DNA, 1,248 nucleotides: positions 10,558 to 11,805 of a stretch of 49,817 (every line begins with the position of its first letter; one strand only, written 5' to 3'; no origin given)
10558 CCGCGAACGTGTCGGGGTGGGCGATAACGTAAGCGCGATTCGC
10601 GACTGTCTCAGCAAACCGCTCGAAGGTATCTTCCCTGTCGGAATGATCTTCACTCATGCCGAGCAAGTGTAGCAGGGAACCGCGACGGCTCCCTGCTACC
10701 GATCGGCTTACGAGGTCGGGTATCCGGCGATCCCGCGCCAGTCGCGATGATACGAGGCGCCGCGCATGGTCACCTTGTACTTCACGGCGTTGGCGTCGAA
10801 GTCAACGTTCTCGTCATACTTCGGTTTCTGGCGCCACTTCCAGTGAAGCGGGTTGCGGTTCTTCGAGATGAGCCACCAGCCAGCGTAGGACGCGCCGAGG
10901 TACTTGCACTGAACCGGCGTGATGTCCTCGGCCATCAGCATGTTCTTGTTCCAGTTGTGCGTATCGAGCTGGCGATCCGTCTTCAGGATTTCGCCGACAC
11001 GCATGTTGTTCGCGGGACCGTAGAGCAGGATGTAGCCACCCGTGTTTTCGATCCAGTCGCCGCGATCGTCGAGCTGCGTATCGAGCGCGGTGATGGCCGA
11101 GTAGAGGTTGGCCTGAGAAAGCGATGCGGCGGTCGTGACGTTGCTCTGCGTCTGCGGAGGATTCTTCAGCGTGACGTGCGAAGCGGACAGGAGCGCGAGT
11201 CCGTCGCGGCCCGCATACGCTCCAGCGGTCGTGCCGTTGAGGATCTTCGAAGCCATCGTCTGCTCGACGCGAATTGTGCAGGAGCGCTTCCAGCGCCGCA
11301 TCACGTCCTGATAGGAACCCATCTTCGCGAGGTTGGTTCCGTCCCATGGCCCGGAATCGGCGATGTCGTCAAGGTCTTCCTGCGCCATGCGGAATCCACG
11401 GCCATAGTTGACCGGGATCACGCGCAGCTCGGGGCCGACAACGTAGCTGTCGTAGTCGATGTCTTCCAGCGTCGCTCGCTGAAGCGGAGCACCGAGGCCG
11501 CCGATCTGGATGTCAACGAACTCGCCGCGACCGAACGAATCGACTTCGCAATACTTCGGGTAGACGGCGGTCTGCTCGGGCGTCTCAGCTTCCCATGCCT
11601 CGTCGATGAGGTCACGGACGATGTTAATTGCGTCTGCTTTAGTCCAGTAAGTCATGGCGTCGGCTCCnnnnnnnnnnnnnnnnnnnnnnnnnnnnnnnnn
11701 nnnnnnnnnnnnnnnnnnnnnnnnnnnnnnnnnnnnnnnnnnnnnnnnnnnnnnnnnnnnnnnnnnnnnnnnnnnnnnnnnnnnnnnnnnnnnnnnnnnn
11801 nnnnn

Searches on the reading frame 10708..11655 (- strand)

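Call 17: search_protein_families(library=pfam, proteins=[window:10708-11655:-], max_evalue=0.001)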
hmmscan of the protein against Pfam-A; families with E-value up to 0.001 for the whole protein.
window:10708-11655:- (315 aa): 0 families

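Call 35: search_protein_families(library=phrogs, proteins=[window:10708-11655:-], max_evalue=0.001)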
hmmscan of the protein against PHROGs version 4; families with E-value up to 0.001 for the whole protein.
window:10708-11655:- (315 aa): 2 families
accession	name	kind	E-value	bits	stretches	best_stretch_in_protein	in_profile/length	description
phrog_371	-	head and packaging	0.00052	20.4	1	111-311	95-230/303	major head protein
phrog_133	-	head and packaging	0.00064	19.5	1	146-310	503-663/668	head maturation protease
